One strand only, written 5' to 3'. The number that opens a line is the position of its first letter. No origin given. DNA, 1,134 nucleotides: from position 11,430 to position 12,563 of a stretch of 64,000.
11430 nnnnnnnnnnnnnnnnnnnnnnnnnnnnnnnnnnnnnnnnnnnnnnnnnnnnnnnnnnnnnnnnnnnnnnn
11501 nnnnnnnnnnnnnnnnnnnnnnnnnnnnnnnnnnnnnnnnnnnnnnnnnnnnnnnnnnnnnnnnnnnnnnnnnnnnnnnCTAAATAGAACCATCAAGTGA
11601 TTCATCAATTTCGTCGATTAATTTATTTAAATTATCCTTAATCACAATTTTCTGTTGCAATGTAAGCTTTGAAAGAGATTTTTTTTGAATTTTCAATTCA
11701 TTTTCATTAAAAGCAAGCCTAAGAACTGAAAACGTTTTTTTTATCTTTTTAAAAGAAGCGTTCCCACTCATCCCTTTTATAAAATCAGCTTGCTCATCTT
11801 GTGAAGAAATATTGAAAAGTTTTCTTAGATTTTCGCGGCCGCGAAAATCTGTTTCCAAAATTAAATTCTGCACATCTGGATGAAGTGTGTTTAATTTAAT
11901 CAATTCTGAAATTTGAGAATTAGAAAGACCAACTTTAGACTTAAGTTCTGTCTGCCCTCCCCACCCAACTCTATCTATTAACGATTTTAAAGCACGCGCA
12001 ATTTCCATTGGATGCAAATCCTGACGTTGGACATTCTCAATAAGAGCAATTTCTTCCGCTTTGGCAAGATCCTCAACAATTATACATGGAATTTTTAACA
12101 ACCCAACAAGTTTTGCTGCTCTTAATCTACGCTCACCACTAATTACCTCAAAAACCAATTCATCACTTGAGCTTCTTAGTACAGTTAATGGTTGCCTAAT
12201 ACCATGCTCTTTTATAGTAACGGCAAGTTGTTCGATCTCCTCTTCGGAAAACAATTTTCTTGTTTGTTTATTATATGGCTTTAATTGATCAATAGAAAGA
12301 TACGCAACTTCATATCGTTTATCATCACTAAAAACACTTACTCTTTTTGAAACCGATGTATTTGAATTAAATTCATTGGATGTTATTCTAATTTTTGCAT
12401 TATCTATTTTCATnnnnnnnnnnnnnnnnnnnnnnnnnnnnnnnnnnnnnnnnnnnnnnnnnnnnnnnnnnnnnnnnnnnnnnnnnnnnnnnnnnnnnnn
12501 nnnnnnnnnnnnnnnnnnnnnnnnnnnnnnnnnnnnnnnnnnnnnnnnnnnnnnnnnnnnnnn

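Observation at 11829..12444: Two copies of a GC-cored perfect palindrome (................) at the parAB genes: candidate parS centromere sites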

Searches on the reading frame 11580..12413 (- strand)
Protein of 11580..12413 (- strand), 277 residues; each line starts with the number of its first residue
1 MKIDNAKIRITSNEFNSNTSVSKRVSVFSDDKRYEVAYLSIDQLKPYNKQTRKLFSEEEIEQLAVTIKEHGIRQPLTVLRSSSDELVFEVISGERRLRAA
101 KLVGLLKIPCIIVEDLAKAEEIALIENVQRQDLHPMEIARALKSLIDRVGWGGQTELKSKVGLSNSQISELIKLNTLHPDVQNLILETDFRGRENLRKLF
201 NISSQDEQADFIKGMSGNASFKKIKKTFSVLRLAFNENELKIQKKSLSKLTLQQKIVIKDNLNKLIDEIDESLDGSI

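Call 4: search_protein_families(library=pfam, proteins=[window:11580-12413:-], max_evalue=0.01)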
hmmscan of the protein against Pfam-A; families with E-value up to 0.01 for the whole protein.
window:11580-12413:- (277 aa): 2 families
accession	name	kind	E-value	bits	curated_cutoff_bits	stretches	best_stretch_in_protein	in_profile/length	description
PF02195.25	ParB_N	-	1.3e-21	76.9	26.3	1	36-129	3-95/95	ParB N-terminal domain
PF17762.8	HTH_ParB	-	1.3e-10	41.7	22.6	1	131-213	1-81/102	ParB HTH domain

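Call 17: search_dna_similar(query=window:11580-12413:-, collection=plasmids, mode=protein, max_rows=60, max_evalue=1e-20)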
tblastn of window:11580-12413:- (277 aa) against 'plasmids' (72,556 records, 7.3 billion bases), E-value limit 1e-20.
Records with a match: 18; places in all: 19; records where one place covers at least 80% of the query: 0.
Best place of each record, by identity: <60% 18.
By first word of the organism name: Candidatus 4; Nitrosococcus 3; Bacillus 2; Legionella 2; Paenibacillus 1; Indioceanicola 1; Stenotrophomonas 1; Vescimonas 1; Planctomycetes 1; Monoglobus 1; and 1 more.
By predicted mobility (MOB-suite, as given by PLSDB): non-mobilizable 16; mobilizable 1; conjugative 1.
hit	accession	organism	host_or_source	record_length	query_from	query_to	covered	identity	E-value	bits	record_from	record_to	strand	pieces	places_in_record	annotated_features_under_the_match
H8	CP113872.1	Candidatus Megaera polyxenophila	Euplotes woodruffi,mixed host and ...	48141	1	212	77%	43.9%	3e-48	178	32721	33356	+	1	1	ParB/RepB/Spo0J family partition domain protein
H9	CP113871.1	Candidatus Megaera polyxenophila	Euplotes woodruffi,mixed host and ...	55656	21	233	77%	40.9%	4e-40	154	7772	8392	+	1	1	ParB/RepB/Spo0J family partition domain protein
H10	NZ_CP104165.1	Candidatus Bandiella numerosa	Cryptomonas gyropyrenoidosa SAG ...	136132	1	201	73%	43.1%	2e-47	176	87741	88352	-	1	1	ParB/RepB/Spo0J family partition protein | ParA family protein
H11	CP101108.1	Candidatus Cardinium sp.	Dermatophagoides farinae,symbiont ...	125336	20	199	65%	42.8%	3e-37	146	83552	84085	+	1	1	ParB/RepB/Spo0J family partition protein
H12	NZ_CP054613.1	Paenibacillus cellulosilyticus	cell culture,soil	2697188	25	182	57%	43.8%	9e-25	110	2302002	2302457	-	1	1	none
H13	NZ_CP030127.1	Indioceanicola profundi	sediment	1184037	39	226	68%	35.8%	2e-23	107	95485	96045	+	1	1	none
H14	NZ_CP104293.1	Stenotrophomonas maltophilia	water,freshwater stream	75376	26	224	72%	33.5%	2e-21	100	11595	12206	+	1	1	ParB/RepB/Spo0J family partition protein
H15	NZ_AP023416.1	Vescimonas fastidiosa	Homo sapiens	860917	36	213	64%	36.1%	4e-21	100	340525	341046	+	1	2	ParB/RepB/Spo0J family partition protein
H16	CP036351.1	Planctomycetes bacterium K2D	-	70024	35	185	55%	40.6%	1e-21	101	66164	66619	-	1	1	parB: putative chromosome-partitioning protein ParB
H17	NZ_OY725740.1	Monoglobus pectinilyticus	-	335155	36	213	64%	34.1%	5e-22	102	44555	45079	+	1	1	ParB/RepB/Spo0J family partition protein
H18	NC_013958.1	Nitrosococcus halophilus Nc 4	-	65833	50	227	64%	33.3%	1e-20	99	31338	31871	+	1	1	ParB/RepB/Spo0J family partition protein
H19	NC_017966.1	Tistrella mobilis KA081020-065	-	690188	26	190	60%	35.5%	3e-21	100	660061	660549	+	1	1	ParB/RepB/Spo0J family partition protein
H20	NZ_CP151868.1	Bacillus thuringiensis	tobacco,mixed culture,leaves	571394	36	185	54%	39.1%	3e-21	100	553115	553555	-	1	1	spo0J: stage 0 sporulation protein Spo0J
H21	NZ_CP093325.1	Bacillus sp. N5-665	whole organism,peat soil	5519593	41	185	52%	40.4%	2e-22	103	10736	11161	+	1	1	none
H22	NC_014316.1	Nitrosococcus watsonii C-113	-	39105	50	226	64%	33.0%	1e-21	101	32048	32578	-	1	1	ParB/RepB/Spo0J family partition protein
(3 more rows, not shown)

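Call 18: find_homologous_proteins(query=window:11580-12413:-, max_evalue=1e-20)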
Query window:11580-12413:- (277 aa): 1122 proteins with E <= 1e-20 among 4650 candidates; the best 120 are listed.
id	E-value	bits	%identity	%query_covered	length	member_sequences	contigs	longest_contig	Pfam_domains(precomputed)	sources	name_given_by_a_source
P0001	1.6e-167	573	100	100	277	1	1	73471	PF17762.9,PF02195.27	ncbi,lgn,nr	ncbi:MAG: ParB/RepB/Spo0J family partition protein [Alphaproteobacteria bacterium]|nr:ParB/RepB/Spo0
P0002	2.7e-166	569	99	100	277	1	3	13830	PF17762.9,PF02195.27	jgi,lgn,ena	jgi:ParB family chromosome partitioning protein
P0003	6.4e-164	561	98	100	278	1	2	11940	PF17762.9,PF02195.27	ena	-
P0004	1.0e-154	531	93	100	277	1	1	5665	PF17762.9,PF02195.27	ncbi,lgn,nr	ncbi:MAG: ParB/RepB/Spo0J family partition protein [Alphaproteobacteria bacterium]|nr:ParB/RepB/Spo0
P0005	1.7e-133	462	80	99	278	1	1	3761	PF17762.9,PF02195.27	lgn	-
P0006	4.7e-132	457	79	99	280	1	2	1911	PF17762.9,PF02195.27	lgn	-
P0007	2.8e-130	451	78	99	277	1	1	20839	PF17762.9,PF02195.27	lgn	-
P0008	3.3e-115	402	69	99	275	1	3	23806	PF17762.9,PF02195.27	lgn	-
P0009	3.5e-103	363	66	99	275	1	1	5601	PF17762.9,PF02195.27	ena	-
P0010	2.6e-89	317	60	97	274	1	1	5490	PF17762.9,PF02195.27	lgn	-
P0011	5.6e-88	313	59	97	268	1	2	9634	PF17762.9,PF02195.27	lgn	-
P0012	1.5e-86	308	59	97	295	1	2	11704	PF17762.9,PF02195.27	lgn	-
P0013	4.1e-83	297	55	97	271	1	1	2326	PF17762.9,PF02195.27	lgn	-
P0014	3.7e-82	294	55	100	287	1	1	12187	PF17762.9,PF02195.27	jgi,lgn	jgi:ParB family chromosome partitioning protein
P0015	4.7e-81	290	53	97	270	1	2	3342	PF17762.9,PF02195.27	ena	-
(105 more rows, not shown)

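Call 19: find_encoding_contigs(protein=P0004, flank=4000, max_places=2)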
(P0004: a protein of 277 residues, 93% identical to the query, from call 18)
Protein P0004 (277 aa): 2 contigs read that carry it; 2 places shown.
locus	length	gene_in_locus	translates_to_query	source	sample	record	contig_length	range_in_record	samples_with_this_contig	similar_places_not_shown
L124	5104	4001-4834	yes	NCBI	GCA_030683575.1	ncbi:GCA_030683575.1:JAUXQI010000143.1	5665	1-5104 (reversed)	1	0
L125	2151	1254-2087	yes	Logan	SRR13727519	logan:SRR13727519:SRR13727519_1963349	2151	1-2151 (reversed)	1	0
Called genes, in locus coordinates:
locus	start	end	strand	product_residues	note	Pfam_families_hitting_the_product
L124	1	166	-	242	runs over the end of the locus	PF13522:GATase_6, PF13537:GATase_7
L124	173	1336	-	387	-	PF13439:Glyco_transf_4, PF00534:Glycos_transf_1, PF13692:Glyco_trans_1_4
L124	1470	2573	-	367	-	PF11638:DnaA_N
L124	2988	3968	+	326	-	PF01656:CbiA, PF02374:ArsA_ATPase (faint), PF06564:CBP_BcsQ, PF09140:MipZ (faint), PF13614:AAA_31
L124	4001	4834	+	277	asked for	PF02195:ParB_N, PF17762:HTH_ParB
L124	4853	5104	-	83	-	?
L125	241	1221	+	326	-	PF01656:CbiA, PF02374:ArsA_ATPase (faint), PF06564:CBP_BcsQ, PF09140:MipZ (faint), PF13614:AAA_31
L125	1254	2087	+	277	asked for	PF02195:ParB_N, PF17762:HTH_ParB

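Call 20: find_encoding_contigs(protein=P0007, flank=4000, max_places=2)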
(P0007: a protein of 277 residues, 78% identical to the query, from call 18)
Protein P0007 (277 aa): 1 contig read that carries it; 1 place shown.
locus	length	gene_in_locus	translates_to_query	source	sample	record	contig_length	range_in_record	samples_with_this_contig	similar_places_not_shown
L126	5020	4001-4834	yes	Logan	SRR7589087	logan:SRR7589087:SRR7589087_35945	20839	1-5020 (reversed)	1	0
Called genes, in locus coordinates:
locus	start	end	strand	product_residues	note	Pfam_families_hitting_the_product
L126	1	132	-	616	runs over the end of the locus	PF13522:GATase_6, PF13537:GATase_7, PF00733:Asn_synthase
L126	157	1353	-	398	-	PF13439:Glyco_transf_4 (weak), PF00534:Glycos_transf_1, PF13692:Glyco_trans_1_4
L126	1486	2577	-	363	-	-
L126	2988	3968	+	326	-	PF01656:CbiA, PF02374:ArsA_ATPase (faint), PF06564:CBP_BcsQ, PF09140:MipZ (faint), PF13614:AAA_31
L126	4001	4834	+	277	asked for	PF02195:ParB_N, PF17762:HTH_ParB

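Call 21: find_encoding_contigs(protein=P0008, flank=4000, max_places=2)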
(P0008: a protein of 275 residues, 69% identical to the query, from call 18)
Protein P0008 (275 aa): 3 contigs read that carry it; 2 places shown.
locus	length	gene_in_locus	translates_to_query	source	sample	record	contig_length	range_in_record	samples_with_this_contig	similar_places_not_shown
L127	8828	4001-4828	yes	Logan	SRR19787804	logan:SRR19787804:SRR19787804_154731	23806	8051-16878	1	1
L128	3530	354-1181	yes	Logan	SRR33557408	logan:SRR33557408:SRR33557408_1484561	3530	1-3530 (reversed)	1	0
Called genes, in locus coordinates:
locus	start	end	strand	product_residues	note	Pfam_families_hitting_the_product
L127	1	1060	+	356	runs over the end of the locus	PF03102:NeuB, PF08666:SAF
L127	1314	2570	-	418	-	-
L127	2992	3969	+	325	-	PF01656:CbiA, PF02374:ArsA_ATPase (faint), PF06564:CBP_BcsQ, PF09140:MipZ (faint), PF13614:AAA_31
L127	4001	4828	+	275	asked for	PF02195:ParB_N, PF17762:HTH_ParB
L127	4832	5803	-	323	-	-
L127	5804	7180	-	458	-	PF03062:MBOAT, PF13813:MBOAT_2 (faint)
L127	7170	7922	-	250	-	PF00005:ABC_tran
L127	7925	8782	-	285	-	PF01061:ABC2_membrane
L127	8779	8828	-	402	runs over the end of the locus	PF01041:DegT_DnrJ_EryC1, PF00155:Aminotran_1_2, PF00266:Aminotran_5 (faint)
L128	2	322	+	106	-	?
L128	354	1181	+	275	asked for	PF02195:ParB_N, PF17762:HTH_ParB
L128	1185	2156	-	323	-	-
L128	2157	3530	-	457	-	?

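Call 22: find_encoding_contigs(protein=P0012, flank=4000, max_places=2)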
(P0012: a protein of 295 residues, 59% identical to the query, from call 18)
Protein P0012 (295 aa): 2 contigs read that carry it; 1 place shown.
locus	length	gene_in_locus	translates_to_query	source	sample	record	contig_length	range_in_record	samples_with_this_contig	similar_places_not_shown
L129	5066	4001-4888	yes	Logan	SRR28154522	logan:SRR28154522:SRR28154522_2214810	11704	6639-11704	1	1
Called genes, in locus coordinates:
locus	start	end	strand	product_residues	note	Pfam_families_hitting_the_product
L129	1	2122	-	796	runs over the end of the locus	-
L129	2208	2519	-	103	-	-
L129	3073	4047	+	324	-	PF01656:CbiA, PF02374:ArsA_ATPase (faint), PF06564:CBP_BcsQ, PF09140:MipZ, PF13614:AAA_31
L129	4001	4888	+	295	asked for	PF02195:ParB_N, PF17762:HTH_ParB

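Call 28: search_protein_families(library=ncbifam, proteins=[window:11580-12413:-], max_evalue=0.001)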
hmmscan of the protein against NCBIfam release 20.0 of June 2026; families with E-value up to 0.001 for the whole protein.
window:11580-12413:- (277 aa): 5 families
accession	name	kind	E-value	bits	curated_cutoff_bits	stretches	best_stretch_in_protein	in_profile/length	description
TIGR04285.1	nucleoid_noc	exception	5.8e-39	134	315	1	35-271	1-231/255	nucleoid occlusion protein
TIGR00180.1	parB_part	domain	1.5e-37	129.2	58.45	1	36-210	5-180/186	ParB/RepB/Spo0J family partition protein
TIGR03734.1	PRTRC_parB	hypoth_equivalog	6e-18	64.7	278.6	1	50-185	7-144/555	PRTRC system ParB family protein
NF010406.0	PRK13832.1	subfamily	2.7e-14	52.6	640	1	44-215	12-182/578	plasmid partitioning protein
TIGR03454.1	partition_RepB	equivalog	1.3e-09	37.9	201.5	1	55-223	83-250/325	plasmid partitioning protein RepB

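Call 33: find_related_loci(query=A1, collection=metagenome_contigs, flank=3000)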
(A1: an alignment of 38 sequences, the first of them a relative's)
Query A1 (277 aa) in metagenome_contigs; peptide patterns used: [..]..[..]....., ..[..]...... (x = any residue, [..] = any of these).
600 stretches matched a pattern (row limit reached: there are more); 515 encode a relative of the query (tblastn E <= 1e-3); the best 80 are kept; 80 distinct loci.
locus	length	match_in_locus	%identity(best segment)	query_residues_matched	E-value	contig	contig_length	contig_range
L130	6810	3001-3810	50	1-270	1e-86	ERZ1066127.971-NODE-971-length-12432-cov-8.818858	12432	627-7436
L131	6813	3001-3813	51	1-269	2e-86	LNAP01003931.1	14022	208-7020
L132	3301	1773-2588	49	1-269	3e-85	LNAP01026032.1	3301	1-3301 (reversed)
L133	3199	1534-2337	51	1-269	6e-83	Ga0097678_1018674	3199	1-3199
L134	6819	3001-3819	49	1-269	2e-79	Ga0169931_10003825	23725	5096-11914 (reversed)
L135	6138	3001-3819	49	1-269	2e-79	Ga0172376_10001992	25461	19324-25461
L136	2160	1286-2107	52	1-269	4e-81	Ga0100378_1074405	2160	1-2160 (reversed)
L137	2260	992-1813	52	1-269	8e-81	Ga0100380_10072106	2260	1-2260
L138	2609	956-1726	47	19-270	1e-71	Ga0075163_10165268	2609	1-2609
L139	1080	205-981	45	9-268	2e-70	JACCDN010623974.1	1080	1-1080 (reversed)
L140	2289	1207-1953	47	17-269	6e-64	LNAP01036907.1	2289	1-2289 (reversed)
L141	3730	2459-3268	42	19-276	2e-62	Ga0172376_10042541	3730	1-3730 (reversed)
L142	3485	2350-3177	40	1-273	9e-59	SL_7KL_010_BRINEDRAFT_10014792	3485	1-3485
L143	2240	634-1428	42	1-262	7e-59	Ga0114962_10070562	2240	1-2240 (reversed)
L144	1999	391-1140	42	22-269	4e-59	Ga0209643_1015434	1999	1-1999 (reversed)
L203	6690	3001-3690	39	35-270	3e-46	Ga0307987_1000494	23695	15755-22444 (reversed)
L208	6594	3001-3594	42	1-199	2e-45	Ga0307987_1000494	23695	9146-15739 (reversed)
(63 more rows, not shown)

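Call 47: find_encoding_contigs(protein=P0001, flank=10000, max_places=3)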
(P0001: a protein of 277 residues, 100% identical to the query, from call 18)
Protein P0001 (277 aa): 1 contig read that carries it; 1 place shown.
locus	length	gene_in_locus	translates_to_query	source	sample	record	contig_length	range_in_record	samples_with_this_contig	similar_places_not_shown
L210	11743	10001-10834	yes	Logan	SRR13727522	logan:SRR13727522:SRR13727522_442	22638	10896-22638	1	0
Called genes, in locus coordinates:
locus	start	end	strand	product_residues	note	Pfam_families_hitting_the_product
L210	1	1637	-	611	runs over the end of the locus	PF13522:GATase_6 (weak), PF13537:GATase_7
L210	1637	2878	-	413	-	-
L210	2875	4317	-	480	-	-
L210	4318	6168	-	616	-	PF13522:GATase_6, PF13537:GATase_7, PF00733:Asn_synthase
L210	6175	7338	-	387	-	PF13439:Glyco_transf_4, PF00534:Glycos_transf_1, PF13692:Glyco_trans_1_4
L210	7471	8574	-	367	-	PF11638:DnaA_N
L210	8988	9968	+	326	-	PF01656:CbiA, PF02374:ArsA_ATPase (faint), PF06564:CBP_BcsQ, PF09140:MipZ (faint), PF13614:AAA_31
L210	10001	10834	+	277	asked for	PF02195:ParB_N, PF17762:HTH_ParB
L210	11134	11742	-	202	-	?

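Call 48: search_solved_structures(query=window:11580-12413:-, max_evalue=1e-10, show_alignments=3)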
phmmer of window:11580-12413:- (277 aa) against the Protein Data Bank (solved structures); distinct sequences matched with E-value up to 1e-10: 10.
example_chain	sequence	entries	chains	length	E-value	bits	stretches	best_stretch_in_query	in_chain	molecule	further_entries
4umk_A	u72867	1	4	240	4.3e-29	105.1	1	34-191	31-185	PROBABLE CHROMOSOME-PARTITIONING PROTEIN PARB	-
6sdk_A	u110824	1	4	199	5.4e-24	88.4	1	38-190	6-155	Stage 0 sporulation protein J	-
7nfu_A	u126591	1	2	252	5.6e-23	85.1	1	30-248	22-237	Nucleoid occlusion protein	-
1vz0_A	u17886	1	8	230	6.4e-23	84.9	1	37-185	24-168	Chromosome-partitioning protein Spo0J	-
7ng0_A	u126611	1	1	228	2.3e-22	83.1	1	35-248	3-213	Nucleoid occlusion protein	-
7ol9_A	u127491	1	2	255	4.6e-21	78.8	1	30-210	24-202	Nucleoid occlusion protein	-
7bnk_A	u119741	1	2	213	1.5e-20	77.1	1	39-190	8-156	ParB family protein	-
7bnr_A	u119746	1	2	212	7e-20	74.9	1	41-190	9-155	ParB family protein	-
7o0n_A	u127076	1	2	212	9.8e-20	74.5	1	39-190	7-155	ParB family protein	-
6t1f_A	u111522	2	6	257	5.1e-19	72.1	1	45-188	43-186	Chromosome-partitioning protein ParB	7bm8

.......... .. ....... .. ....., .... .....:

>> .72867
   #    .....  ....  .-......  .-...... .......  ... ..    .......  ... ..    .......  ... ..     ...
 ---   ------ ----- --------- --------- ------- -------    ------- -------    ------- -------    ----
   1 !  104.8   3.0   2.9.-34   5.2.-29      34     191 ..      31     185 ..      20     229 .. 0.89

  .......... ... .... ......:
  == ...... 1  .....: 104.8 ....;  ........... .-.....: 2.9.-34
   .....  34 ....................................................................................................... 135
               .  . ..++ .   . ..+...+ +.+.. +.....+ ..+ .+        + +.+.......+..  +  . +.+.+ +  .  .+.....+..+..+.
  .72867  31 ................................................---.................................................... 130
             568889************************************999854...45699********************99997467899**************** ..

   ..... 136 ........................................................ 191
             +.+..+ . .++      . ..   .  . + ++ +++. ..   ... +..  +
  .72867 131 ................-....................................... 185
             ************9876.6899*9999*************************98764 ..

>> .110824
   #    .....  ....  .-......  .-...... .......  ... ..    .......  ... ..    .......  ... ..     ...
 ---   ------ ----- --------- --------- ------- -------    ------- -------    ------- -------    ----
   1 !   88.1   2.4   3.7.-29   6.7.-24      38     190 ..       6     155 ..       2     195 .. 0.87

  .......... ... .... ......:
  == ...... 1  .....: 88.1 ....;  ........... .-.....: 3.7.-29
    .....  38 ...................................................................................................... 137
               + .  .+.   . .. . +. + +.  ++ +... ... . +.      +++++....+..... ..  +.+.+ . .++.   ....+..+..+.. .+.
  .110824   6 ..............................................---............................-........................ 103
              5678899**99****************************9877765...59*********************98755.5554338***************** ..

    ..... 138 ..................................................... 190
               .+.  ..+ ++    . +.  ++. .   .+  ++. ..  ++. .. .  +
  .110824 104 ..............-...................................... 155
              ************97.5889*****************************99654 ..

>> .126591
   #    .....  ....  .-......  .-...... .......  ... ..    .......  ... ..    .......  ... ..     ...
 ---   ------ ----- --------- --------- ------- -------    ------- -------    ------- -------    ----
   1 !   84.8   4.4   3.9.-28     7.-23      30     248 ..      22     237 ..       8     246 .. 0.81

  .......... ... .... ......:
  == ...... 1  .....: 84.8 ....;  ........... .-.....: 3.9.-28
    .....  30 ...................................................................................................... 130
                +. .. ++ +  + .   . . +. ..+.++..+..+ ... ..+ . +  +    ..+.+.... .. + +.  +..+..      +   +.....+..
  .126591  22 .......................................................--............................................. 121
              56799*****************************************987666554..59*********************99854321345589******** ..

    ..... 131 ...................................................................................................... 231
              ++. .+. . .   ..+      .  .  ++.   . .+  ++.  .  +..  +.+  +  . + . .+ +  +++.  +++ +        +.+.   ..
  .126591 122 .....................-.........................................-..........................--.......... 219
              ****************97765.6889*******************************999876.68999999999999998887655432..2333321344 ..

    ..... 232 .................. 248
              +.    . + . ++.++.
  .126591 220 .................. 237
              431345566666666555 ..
